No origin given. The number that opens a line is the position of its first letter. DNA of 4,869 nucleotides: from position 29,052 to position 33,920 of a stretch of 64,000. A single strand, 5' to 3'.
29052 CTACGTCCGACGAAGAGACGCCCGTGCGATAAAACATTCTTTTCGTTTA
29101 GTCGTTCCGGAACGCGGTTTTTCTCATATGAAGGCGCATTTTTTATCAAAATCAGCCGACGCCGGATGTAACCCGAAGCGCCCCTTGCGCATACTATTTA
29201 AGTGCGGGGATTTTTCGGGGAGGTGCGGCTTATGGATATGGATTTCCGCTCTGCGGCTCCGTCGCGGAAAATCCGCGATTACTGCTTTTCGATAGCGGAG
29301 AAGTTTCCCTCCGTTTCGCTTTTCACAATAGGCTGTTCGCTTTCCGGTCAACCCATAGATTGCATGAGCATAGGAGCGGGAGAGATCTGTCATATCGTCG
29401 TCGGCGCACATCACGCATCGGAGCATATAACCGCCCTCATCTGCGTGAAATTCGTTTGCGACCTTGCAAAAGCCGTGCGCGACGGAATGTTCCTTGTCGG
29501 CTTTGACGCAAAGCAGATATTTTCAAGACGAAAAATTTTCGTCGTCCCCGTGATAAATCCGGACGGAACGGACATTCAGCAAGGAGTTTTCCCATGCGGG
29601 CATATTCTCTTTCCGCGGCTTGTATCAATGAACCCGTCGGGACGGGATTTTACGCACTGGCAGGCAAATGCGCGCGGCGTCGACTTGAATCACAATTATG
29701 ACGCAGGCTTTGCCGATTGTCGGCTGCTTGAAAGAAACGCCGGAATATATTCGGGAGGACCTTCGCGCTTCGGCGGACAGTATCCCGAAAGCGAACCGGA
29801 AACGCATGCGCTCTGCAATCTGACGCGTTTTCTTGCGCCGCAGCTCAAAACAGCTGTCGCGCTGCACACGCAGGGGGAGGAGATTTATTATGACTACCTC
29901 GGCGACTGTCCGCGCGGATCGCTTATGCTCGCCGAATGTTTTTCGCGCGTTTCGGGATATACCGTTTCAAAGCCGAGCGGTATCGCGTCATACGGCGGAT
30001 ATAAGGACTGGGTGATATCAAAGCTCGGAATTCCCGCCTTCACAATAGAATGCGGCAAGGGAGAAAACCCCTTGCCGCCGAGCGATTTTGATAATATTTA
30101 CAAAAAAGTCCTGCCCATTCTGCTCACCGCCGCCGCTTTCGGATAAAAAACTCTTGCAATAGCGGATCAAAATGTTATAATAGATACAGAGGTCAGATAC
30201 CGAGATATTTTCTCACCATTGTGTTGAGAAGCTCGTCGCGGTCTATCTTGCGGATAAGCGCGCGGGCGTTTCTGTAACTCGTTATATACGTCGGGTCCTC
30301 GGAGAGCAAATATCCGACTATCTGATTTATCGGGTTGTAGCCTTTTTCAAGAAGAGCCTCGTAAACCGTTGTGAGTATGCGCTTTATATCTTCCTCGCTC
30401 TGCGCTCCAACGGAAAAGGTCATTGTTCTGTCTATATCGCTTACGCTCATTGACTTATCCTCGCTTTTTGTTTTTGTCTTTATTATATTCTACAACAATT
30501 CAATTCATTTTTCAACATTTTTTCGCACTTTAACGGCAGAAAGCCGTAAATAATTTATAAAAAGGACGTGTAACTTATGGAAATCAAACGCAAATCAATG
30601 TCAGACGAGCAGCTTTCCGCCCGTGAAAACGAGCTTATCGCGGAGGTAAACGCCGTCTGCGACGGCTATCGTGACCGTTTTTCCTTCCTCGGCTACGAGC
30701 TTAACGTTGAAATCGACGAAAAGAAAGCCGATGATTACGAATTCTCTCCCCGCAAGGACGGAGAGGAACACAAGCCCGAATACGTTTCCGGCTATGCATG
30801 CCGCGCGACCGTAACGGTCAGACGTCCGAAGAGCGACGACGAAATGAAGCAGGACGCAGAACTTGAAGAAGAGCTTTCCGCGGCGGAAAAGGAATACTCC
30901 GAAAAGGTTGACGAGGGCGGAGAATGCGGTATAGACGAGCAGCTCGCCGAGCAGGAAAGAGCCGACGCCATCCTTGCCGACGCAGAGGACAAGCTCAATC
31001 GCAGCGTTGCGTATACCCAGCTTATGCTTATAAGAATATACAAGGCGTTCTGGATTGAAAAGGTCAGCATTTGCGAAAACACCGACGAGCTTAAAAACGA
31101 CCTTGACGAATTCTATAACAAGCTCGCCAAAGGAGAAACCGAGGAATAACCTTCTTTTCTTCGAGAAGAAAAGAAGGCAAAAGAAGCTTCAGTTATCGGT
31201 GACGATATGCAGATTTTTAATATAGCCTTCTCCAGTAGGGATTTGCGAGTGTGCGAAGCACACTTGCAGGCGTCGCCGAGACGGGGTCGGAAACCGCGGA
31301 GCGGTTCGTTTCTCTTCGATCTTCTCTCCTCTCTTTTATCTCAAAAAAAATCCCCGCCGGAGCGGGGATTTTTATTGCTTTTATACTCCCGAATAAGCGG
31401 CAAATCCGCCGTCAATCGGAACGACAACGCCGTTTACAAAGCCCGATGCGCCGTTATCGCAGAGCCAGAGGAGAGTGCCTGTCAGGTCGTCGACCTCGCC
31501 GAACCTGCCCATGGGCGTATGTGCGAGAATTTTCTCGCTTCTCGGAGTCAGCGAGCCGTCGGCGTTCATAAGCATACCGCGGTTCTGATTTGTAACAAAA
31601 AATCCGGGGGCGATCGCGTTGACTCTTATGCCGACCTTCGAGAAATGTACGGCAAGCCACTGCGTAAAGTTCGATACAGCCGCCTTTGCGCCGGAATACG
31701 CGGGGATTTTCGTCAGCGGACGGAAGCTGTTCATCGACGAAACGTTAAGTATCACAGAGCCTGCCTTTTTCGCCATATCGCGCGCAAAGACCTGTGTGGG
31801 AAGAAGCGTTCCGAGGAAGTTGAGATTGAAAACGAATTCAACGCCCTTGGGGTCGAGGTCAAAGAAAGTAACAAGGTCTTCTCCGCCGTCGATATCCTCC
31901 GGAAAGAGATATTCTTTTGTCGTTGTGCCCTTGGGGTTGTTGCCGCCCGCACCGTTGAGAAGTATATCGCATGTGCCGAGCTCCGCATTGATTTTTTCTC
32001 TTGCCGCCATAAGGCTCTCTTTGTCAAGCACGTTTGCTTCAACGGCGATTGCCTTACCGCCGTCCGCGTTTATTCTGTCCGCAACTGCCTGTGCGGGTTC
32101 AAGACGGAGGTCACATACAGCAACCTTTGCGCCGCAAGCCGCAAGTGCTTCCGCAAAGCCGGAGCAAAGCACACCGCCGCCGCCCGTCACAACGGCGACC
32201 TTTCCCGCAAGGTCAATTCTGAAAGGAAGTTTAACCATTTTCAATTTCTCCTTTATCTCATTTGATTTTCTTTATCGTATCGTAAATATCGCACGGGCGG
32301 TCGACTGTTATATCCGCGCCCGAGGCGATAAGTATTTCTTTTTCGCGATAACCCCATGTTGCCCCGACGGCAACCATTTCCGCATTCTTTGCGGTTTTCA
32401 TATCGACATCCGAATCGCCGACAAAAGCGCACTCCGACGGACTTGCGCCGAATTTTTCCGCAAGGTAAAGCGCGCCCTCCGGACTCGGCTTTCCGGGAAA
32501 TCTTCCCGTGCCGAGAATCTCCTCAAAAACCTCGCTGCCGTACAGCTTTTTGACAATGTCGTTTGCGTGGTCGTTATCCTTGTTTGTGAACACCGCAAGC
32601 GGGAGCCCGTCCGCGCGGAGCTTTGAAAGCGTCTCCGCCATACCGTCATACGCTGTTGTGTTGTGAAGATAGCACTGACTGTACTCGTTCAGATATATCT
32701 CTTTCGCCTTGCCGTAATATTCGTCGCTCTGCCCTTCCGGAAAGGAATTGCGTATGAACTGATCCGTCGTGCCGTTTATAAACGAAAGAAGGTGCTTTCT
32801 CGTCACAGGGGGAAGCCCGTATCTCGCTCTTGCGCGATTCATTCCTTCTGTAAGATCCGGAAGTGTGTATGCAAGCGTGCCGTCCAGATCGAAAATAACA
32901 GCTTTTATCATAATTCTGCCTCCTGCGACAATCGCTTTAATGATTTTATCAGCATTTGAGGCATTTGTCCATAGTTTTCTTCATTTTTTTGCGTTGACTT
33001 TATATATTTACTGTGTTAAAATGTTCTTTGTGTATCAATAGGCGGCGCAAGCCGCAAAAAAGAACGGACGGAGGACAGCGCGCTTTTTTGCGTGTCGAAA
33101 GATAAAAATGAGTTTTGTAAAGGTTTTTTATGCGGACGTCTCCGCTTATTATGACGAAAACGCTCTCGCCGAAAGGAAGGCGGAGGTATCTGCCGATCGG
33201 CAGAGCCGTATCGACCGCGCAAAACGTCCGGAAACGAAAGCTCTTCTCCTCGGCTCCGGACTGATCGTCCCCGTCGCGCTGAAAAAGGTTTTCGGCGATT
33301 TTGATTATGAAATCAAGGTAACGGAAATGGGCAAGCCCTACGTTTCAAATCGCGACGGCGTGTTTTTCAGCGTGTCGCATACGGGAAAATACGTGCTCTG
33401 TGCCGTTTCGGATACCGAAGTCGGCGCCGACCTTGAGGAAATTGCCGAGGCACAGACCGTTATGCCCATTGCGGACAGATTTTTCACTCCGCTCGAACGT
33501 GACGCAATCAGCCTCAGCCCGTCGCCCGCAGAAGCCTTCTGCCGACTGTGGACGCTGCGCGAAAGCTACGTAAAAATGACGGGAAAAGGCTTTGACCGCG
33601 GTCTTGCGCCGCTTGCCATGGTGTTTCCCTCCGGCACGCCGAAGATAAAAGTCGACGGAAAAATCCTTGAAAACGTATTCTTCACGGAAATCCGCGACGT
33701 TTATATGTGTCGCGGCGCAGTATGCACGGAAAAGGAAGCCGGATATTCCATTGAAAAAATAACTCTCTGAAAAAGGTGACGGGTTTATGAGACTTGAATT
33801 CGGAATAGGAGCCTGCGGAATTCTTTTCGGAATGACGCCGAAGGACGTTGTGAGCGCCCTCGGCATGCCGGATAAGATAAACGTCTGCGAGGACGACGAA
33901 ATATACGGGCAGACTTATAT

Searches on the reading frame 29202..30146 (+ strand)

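Call 81: search_protein_families(library=pfam, proteins=[window:29202-30146:+])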
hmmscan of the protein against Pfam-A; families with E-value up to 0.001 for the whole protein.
window:29202-30146:+ (314 aa): 1 family
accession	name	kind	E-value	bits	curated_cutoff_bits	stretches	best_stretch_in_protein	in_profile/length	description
PF00246.29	Peptidase_M14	-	8.7e-24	85.1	21.6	1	25-301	2-281/286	Zinc carboxypeptidase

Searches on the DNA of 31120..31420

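Call 84: search_rna_families(source=window, start=31120, end=31420, threshold=evalue, max_evalue=1)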
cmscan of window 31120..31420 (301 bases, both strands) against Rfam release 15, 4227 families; matches with E-value up to 1: 16.
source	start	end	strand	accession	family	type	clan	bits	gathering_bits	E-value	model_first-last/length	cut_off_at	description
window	31293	31379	+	RF02064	STnc370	Gene; sRNA;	-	33.8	54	0.0041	1-71/71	no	Enterobacterial sRNA STnc370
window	31288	31375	+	RF00512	Leu_leader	Cis-reg; leader;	-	26.9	50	0.001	1-148/148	no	Leucine operon leader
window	31342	31420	-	RF01859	Phe_leader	Cis-reg; leader;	-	24.6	55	0.042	45-125/125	5'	Phenylalanine leader peptide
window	31348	31371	-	RF00195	RsmY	Gene; sRNA;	CL00106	23.7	57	0.00054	98-121/121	no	RsmY RNA family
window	31344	31420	-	RF00512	Leu_leader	Cis-reg; leader;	-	23.4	50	0.0087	6-148/148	5'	Leucine operon leader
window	31341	31405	-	RF02064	STnc370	Gene; sRNA;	-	23.2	54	0.7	1-71/71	no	Enterobacterial sRNA STnc370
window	31342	31405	-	RF02495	ohsC_RNA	Gene; antitoxin;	-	22.6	50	0.27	1-77/77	no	Oppression of Hydrophobic ORF by sRNA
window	31346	31420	-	RF01400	istR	Gene; antitoxin;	-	21.7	45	0.023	22-130/130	5'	istR Hfq binding RNA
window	31277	31380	+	RF01772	rnk_pseudo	Cis-reg; leader;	-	21.6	55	0.15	1-108/108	no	Pseudomonas rnk leader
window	31343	31418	-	RF01772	rnk_pseudo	Cis-reg; leader;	-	20.9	55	0.21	1-108/108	no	Pseudomonas rnk leader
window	31120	31177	-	RF02877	NmsRb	Gene; sRNA;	-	20.9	52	0.38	1-61/91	3'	Neisseria metabolic switch regulator b (RcoF1/NgncR163)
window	31294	31379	-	RF00516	ylbH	Cis-reg; leader;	-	20.6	50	0.022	1-122/122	no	ylbH leader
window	31330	31397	-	RF02621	BSnc120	Gene; sRNA;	-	18.9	114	0.094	1-88/88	no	Brucella sRNA 120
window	31287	31370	+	RF02236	asX2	Gene; sRNA;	-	18.2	70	0.25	1-87/87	no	Xanthomonas sRNA asX2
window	31289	31375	+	RF02901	AaHKsRNA41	Gene; sRNA;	-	16.9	97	0.092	1-187/187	no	Aggregatibacter sRNA 41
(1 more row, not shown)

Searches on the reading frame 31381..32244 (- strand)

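Call 27: search_protein_families(library=pfam, proteins=[window:31381-32244:-])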
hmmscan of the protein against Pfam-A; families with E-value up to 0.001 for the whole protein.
window:31381-32244:- (287 aa): 2 families
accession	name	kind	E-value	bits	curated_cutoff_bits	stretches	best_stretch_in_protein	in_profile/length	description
PF00106.31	adh_short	-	3.4e-40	138.1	26.6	1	15-221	1-187/195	short chain dehydrogenase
PF13561.12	adh_short_C2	-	6.6e-37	127.8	27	2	127-281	89-235/236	Enoyl-(Acyl carrier protein) reductase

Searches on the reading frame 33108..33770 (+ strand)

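Call 94: search_protein_families(library=pfam, proteins=[window:33108-33770:+], max_evalue=0.00001)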
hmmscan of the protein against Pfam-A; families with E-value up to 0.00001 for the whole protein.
window:33108-33770:+ (220 aa): 1 family
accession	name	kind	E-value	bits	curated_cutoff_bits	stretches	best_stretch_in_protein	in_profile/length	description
PF01648.25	ACPS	-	2.5e-14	53.7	25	1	105-166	2-71/111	4'-phosphopantetheinyl transferase superfamily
